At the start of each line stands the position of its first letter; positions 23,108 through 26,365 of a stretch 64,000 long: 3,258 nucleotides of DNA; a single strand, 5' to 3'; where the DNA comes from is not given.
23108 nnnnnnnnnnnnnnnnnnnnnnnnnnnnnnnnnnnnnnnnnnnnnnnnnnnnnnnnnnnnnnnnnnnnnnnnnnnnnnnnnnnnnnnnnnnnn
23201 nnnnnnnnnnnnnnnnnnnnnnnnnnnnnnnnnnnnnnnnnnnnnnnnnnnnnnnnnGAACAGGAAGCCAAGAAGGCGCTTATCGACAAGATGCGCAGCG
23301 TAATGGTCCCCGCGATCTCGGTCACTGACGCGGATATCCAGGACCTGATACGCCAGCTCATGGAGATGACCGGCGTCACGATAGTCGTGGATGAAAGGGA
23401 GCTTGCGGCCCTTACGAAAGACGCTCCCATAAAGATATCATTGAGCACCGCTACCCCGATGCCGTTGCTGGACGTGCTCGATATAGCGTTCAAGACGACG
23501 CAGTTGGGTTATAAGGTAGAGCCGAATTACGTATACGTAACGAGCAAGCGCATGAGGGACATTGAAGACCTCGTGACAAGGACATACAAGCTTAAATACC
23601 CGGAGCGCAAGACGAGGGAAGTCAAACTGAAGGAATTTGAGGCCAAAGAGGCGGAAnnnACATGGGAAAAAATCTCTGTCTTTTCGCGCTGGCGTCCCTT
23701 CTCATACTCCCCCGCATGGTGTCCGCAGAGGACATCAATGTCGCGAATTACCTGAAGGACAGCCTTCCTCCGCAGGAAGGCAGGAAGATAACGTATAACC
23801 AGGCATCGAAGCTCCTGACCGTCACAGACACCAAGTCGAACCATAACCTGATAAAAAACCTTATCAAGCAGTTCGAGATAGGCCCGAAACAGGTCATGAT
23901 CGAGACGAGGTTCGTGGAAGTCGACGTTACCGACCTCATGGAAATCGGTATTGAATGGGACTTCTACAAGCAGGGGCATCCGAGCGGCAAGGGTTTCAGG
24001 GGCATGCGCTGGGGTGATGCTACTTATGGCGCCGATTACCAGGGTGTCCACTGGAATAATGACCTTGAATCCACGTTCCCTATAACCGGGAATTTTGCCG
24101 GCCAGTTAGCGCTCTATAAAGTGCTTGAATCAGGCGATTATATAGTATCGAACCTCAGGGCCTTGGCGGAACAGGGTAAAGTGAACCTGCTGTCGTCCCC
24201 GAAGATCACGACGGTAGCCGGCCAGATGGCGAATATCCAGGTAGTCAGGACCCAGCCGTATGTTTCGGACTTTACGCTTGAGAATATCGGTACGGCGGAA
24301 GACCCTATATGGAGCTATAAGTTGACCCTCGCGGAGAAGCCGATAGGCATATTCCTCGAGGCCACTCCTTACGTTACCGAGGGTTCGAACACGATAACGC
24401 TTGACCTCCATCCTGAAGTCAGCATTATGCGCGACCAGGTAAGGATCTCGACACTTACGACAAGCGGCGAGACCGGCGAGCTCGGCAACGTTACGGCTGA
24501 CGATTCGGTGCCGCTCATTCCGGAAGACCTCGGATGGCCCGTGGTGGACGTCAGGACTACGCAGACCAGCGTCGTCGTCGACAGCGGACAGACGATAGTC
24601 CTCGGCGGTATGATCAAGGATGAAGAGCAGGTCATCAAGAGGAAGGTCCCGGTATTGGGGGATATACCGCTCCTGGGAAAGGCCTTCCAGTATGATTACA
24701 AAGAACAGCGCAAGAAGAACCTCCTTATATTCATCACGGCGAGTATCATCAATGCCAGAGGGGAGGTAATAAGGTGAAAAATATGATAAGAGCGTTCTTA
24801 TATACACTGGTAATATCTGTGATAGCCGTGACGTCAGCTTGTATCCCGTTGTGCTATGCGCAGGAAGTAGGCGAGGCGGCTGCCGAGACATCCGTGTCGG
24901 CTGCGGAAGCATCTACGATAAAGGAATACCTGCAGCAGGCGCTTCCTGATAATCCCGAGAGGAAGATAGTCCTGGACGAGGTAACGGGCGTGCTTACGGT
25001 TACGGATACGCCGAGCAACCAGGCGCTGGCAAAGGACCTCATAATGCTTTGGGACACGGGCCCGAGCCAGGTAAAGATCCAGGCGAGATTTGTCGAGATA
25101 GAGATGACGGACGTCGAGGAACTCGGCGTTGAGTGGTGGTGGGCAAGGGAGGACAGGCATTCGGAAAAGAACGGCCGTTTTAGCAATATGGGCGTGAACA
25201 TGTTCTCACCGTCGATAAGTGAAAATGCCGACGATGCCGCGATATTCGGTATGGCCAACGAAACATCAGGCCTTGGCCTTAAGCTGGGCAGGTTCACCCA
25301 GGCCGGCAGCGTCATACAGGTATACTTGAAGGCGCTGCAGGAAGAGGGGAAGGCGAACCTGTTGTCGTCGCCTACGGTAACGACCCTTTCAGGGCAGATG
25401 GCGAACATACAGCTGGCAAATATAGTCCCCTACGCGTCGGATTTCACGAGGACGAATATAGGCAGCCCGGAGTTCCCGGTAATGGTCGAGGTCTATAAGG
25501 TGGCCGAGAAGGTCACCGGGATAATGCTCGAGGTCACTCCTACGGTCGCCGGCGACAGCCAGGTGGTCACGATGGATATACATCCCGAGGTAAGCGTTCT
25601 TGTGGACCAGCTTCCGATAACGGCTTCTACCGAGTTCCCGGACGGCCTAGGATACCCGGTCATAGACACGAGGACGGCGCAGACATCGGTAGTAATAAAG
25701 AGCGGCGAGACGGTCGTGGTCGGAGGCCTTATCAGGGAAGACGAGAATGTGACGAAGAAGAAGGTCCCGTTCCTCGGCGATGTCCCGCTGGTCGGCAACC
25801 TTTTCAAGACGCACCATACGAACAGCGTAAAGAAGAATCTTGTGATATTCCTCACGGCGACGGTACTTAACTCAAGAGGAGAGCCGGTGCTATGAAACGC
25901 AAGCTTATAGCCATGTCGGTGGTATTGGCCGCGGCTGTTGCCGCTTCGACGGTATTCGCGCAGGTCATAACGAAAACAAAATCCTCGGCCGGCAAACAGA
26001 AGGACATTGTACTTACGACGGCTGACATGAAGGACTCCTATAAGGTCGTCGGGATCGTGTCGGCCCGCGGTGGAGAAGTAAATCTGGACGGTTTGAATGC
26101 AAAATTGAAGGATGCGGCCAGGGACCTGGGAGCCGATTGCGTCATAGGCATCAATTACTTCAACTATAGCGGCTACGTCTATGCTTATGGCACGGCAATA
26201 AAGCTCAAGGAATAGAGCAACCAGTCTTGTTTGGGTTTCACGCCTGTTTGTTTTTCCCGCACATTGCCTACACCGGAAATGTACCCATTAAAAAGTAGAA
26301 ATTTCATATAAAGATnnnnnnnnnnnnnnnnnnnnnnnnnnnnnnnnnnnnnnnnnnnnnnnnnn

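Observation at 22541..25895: Split secretin: N0-like domain on a TPR inner-membrane protein plus two tandem minimal secretins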

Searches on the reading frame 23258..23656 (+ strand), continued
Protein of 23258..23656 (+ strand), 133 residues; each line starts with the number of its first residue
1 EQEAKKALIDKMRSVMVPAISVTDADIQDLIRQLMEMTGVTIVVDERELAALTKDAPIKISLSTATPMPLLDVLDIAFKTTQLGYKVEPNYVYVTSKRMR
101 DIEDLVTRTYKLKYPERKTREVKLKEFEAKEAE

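Call 73: find_encoding_contigs(protein=P0187, flank=6000, max_places=1)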
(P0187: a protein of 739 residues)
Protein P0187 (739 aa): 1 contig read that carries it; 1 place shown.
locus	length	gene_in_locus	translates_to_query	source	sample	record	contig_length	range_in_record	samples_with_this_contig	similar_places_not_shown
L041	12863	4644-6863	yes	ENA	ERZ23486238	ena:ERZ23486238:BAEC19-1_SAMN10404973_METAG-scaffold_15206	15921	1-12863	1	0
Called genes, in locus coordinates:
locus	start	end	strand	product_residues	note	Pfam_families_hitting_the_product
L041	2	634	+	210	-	?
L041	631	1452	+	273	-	-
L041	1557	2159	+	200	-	-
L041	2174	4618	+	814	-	PF07719:TPR_2 (faint), PF07660:STN (weak), PF03958:Secretin_N, PF00263:Secretin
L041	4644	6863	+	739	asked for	PF07719:TPR_2 (faint), PF07660:STN (weak), PF00263:Secretin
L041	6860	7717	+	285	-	-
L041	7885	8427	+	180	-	-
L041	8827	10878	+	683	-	PF10034:Dpy19 (faint), PF13414:TPR_11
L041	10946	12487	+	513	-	PF02985:HEAT (faint), PF11838:ERAP1_C (faint), PF03130:HEAT_PBS (faint), PF13646:HEAT_2 (weak), PF13513:HEAT_EZ (faint), PF00514:Arm (faint), PF13646:HEAT_2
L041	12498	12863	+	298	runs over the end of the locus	PF00515:TPR_1 (faint), PF07719:TPR_2 (faint), PF13174:TPR_6 (faint), PF13181:TPR_8 (faint), PF13428:TPR_14 (faint), PF13432:TPR_16 (weak), PF13414:TPR_11 (faint), PF13424:TPR_12 (weak), +2 more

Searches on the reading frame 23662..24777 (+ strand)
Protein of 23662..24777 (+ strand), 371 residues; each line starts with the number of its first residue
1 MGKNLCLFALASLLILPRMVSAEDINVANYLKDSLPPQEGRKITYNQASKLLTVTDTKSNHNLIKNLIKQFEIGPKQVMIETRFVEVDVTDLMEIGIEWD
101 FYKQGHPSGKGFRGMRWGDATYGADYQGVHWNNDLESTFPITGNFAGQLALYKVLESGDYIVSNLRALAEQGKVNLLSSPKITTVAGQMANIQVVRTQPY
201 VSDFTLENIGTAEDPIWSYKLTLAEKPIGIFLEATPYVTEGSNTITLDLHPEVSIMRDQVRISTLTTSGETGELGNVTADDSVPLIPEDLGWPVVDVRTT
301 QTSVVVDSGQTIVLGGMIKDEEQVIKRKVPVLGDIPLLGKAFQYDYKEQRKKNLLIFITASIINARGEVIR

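Call 4: search_protein_families(library=pfam, proteins=[window:23662-24777:+], max_evalue=0.1)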
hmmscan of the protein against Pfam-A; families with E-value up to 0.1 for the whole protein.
window:23662-24777:+ (371 aa): 2 families
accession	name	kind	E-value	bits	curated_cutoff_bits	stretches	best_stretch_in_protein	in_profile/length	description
PF00263.26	Secretin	-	2.5e-37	128.5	27.5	1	167-363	1-168/169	Bacterial type II and III secretion system protein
PF03958.22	Secretin_N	-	2.1e-06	28.3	28.2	1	20-77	9-69/69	Bacterial type II/III secretion system short domain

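Call 5: search_protein_families(library=ncbifam, proteins=[window:23662-24777:+], max_evalue=0.1)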
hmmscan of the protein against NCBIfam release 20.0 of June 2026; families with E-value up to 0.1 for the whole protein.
window:23662-24777:+ (371 aa): 9 families
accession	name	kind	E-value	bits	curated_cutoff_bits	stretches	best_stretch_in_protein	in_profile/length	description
TIGR02517.1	type_II_gspD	equivalog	1.5e-45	155.8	351.35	1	39-368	299-595/600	type II secretion system secretin GspD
TIGR02519.1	pilus_MshL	equivalog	3.4e-42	144.4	250.2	1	46-363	4-290/290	pilus (MSHA type) biogenesis protein MshL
NF042912.1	Amuc_1098_fam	equivalog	5.3e-42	143.8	750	3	226-370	662-803/805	Amuc_1098 family type IV pilus outer membrane protein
TIGR02515.1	IV_pilus_PilQ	subfamily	3.1e-40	138.5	284.35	1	42-364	136-428/428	type IV pilus secretin PilQ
TIGR02516.1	type_III_yscC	equivalog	2.5e-25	88.9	238.45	1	48-364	206-462/463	type III secretion system outer membrane ring subunit SctC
NF010083.0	PRK13568.1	equivalog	3.4e-25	88.7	554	2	295-365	349-419/419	DNA uptake porin HofQ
NF007851.2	PRK10560.1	exception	6.9e-19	67.9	598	2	295-365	341-411/412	DNA uptake porin HofQ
NF011873.0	PRK15346.1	equivalog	6e-18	64.8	524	2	298-365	429-496/499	EscC/YscC/HrcC family type III secretion system outer membrane ring protein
TIGR02520.1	pilus_B_mal_scr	equivalog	7e-10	38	287.65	1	31-328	228-483/513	PilN family type IVB pilus formation outer membrane protein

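Call 42: find_homologous_proteins(query=window:23662-24777:+, max_evalue=1e-10)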
Query window:23662-24777:+ (371 aa): 371 proteins with E <= 1e-10 among 4343 candidates; the best 120 are listed.
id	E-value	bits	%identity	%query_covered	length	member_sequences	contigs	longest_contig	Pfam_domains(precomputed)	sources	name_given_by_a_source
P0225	4.0e-244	827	100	100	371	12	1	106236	PF03958.23,PF00263.27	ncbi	-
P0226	8.0e-196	668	81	100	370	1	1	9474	PF00263.27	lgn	-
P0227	5.4e-193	659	81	100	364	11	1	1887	PF00263.27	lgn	-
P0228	3.4e-186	636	80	100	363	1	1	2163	PF03958.23,PF00263.27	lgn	-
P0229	8.3e-186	635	80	96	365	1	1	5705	PF03958.23,PF00263.27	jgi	jgi:type II secretory pathway component GspD/PulD (secretin)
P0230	3.2e-181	620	77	100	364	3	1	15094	PF00263.27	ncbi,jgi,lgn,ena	ncbi:MAG: hypothetical protein WC512_01885 [Candidatus Omnitrophota bacterium]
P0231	2.1e-162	558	70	100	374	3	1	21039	PF00263.27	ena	-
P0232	1.1e-161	556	70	100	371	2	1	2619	PF00263.27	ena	-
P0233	1.1e-161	556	69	100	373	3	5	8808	PF00263.27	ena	-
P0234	3.0e-161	554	70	100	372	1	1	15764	PF03958.23,PF00263.27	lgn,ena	-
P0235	4.4e-161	554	68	100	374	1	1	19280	PF00263.27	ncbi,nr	ncbi:MAG: hypothetical protein PHR22_00255 [Candidatus Omnitrophica bacterium]|nr:hypothetical prote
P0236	7.5e-161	553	70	100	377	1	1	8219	PF00263.27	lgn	-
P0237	2.4e-160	551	68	100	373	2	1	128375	PF00263.27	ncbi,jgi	ncbi:MAG: hypothetical protein WC317_02330 [Candidatus Omnitrophota bacterium]|jgi:type II secretory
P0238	3.2e-160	551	69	100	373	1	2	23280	PF00263.27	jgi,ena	jgi:type II secretory pathway component GspD/PulD (secretin)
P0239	4.0e-160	551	68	97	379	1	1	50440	PF00263.27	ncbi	-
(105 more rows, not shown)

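Call 84: find_encoding_contigs(protein=P0225, flank=3000, max_places=2)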
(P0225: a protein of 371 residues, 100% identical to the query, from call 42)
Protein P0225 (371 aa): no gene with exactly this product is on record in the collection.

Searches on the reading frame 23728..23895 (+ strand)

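Call 66: search_protein_families(library=pfam, proteins=[window:23728-23895:+], max_evalue=10)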
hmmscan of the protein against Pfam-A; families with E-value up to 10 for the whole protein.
seq(56 aa): 1 family
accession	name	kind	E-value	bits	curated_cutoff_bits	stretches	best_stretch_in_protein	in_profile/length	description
PF03958.22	Secretin_N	-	4.7e-07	30.4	28.2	1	5-55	14-69/69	Bacterial type II/III secretion system short domain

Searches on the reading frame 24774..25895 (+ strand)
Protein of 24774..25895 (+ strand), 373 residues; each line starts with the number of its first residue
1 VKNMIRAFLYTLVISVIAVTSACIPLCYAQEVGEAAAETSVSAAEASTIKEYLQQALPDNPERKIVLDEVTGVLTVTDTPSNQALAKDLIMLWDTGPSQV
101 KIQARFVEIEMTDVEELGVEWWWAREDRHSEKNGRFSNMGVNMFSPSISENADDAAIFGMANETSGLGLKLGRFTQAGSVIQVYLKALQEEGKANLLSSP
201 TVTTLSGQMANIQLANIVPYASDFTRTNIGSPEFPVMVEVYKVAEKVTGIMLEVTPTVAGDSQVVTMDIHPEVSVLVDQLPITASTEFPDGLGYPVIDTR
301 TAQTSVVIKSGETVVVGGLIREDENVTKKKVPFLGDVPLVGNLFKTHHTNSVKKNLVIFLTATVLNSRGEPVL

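Call 4: search_protein_families(library=pfam, proteins=[window:24774-25895:+], max_evalue=0.1)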
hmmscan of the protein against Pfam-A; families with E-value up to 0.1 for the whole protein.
window:24774-25895:+ (373 aa): 2 families
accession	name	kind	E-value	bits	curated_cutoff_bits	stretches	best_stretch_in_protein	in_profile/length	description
PF00263.26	Secretin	-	3.1e-42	144.5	27.5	1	187-365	1-168/169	Bacterial type II and III secretion system protein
PF03958.22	Secretin_N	-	1.7e-07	31.7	28.2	1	42-99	7-69/69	Bacterial type II/III secretion system short domain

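Call 5: search_protein_families(library=ncbifam, proteins=[window:24774-25895:+], max_evalue=0.1)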
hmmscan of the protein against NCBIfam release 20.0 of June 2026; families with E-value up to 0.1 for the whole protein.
window:24774-25895:+ (373 aa): 9 families
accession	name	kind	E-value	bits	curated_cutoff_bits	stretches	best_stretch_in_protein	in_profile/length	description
TIGR02517.1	type_II_gspD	equivalog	2.3e-51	175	351.35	1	45-369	301-594/600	type II secretion system secretin GspD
TIGR02515.1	IV_pilus_PilQ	subfamily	6.1e-49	167.2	284.35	1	60-366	132-428/428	type IV pilus secretin PilQ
TIGR02519.1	pilus_MshL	equivalog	4e-46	157.3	250.2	1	66-365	2-290/290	pilus (MSHA type) biogenesis protein MshL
NF042912.1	Amuc_1098_fam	equivalog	2.8e-35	121.6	750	2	294-372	725-803/805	Amuc_1098 family type IV pilus outer membrane protein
NF010083.0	PRK13568.1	equivalog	6e-31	107.6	554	1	44-365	131-417/419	DNA uptake porin HofQ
TIGR02516.1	type_III_yscC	equivalog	3.3e-30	105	238.45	1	62-366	198-462/463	type III secretion system outer membrane ring subunit SctC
NF007851.2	PRK10560.1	exception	8.2e-22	77.6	598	1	62-367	143-411/412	DNA uptake porin HofQ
NF011873.0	PRK15346.1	equivalog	5.1e-19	68.3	524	1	69-360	242-488/499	EscC/YscC/HrcC family type III secretion system outer membrane ring protein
TIGR02520.1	pilus_B_mal_scr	equivalog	2.5e-14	52.7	287.65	1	47-341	222-493/513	PilN family type IVB pilus formation outer membrane protein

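Call 8: search_solved_structures(query=window:24774-25895:+, max_evalue=0.001, show_alignments=2)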
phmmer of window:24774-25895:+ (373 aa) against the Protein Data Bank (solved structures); distinct sequences matched with E-value up to 0.001: 23.
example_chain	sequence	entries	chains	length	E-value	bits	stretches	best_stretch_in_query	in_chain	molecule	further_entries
6i1x_A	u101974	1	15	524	7.4e-29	104.2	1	65-366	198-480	Type II secretion system protein D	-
6w6m_A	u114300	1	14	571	4.3e-27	98.4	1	30-364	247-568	Type IV pilus secretin PilQ family protein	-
5wln_G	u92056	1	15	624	4.1e-26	95.2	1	65-366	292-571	Type II secretion system protein D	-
5wq7_A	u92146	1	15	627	9.9e-26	94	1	64-366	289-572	Putative type II secretion system protein D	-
6hcg_A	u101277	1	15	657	1.2e-23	87.1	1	47-370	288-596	Type II secretion system protein D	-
3jc8_Qa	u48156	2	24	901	4e-22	82.1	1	63-367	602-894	PilQ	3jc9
4av2_A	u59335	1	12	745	3.3e-20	75.8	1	64-370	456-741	TYPE IV PILUS BIOGENESIS AND COMPETENCE PROTEIN PILQ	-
9sh1_A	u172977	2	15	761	7.1e-20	74.7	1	64-366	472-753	Type IV pilus biogenesis and competence protein PilQ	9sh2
5w68_A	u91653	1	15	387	3e-19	72.6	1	182-366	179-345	Putative type II secretion protein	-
5zdh_A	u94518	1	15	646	2.2e-18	69.8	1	183-366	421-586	Type II secretion system protein D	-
6i1y_A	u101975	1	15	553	1.6e-17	67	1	185-366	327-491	General secretion pathway protein GspD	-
9x0w_A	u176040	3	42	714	1.7e-17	66.9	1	87-368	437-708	Fimbrial assembly protein PilQ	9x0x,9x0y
6ve2_A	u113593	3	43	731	1.8e-17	66.8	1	87-368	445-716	Fimbrial assembly protein PilQ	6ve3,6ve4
9k8v_A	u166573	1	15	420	1.3e-15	60.7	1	183-366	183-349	General secretion pathway protein D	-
5wq9_A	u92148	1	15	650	2.4e-15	59.8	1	183-366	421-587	Type II secretion system protein D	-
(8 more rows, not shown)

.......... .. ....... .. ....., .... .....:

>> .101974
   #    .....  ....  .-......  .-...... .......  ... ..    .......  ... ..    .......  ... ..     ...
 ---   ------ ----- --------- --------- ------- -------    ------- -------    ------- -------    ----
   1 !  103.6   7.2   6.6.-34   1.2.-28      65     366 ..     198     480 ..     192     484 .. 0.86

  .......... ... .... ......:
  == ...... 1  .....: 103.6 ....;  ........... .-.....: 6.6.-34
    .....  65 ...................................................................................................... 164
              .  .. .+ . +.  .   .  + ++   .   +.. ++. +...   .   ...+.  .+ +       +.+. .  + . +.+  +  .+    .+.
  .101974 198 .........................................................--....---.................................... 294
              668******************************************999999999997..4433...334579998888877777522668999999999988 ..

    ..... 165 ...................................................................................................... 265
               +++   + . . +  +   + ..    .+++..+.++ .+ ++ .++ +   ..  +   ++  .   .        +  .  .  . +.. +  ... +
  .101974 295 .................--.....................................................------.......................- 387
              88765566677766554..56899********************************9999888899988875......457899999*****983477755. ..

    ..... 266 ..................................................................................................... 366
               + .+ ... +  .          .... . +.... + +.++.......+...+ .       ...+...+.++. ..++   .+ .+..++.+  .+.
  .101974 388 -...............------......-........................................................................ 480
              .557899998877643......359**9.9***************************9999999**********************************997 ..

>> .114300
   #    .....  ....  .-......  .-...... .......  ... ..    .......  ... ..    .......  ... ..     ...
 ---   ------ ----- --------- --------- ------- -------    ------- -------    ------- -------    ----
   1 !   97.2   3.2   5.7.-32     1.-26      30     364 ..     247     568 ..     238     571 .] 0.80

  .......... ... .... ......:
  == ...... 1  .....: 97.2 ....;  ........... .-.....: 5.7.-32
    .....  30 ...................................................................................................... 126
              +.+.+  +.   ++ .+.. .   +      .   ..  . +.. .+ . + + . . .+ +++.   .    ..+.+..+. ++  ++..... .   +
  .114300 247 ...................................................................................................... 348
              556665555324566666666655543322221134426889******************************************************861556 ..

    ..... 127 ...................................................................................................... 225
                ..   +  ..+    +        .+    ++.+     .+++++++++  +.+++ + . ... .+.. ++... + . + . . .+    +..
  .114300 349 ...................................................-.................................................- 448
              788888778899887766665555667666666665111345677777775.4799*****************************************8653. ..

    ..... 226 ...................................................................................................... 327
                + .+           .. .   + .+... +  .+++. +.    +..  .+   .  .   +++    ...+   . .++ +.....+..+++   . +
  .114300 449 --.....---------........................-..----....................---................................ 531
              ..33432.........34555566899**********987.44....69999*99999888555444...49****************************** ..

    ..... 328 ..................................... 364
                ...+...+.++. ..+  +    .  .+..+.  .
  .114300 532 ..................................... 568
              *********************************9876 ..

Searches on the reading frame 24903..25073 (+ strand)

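Call 66: search_protein_families(library=pfam, proteins=[window:24903-25073:+], max_evalue=10)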
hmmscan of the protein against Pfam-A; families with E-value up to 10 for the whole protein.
seq(57 aa): 1 family
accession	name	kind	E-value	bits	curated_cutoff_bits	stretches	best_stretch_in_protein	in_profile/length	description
PF03958.22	Secretin_N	-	1.3e-08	35.4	28.2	1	1-56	9-69/69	Bacterial type II/III secretion system short domain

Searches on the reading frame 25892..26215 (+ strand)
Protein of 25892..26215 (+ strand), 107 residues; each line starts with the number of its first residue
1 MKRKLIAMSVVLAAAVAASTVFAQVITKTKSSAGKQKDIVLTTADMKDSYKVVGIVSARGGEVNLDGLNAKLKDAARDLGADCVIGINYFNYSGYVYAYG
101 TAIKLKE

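Call 4: search_protein_families(library=pfam, proteins=[window:25892-26215:+], max_evalue=0.1)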
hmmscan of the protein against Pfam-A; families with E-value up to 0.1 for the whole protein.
window:25892-26215:+ (107 aa): 3 families
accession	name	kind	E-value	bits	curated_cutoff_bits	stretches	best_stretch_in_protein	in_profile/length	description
PF01906.23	YbjQ_1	-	0.00067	20.7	23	1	71-104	64-102/103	Putative heavy-metal-binding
PF11524.14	SeleniumBinding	-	0.0054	17.4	27.9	1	40-106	8-76/82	Selenium binding protein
PF07338.18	YdgH_BhsA-like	-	0.048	14.1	27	1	53-82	4-33/55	YdgH/BhsA/McbA-like domain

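Call 5: search_protein_families(library=ncbifam, proteins=[window:25892-26215:+], max_evalue=0.1)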
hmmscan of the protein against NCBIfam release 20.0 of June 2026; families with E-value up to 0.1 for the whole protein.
window:25892-26215:+ (107 aa): 4 families
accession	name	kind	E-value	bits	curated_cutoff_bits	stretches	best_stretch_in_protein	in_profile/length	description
TIGR03884.1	sel_bind_Methan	equivalog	0.0097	16.3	44.65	1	52-107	16-69/74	selenium-binding protein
NF007611.1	PRK10259.1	equivalog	0.012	16.1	110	1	43-82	28-65/86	DUF1471 family protein YbiJ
NF010363.0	PRK13791.1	equivalog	0.033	14.3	127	1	1-54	2-59/113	c-type lysozyme inhibitor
NF040473.1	peri_YbiM_McbA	exception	0.078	13.7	110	0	49-102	33-82/86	DUF1471 family periplasmic protein McbA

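Call 82: search_solved_structures(query=window:25892-26215:+, max_evalue=1)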
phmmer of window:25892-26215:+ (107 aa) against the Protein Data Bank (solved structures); distinct sequences matched with E-value up to 1: 2.
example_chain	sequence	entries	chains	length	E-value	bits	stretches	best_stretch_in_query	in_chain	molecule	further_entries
3pl5_A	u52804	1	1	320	0.25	15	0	21-79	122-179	Putative uncharacterized protein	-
1j0a_A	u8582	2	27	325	0.25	14.9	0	22-97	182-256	1-aminocyclopropane-1-carboxylate deaminase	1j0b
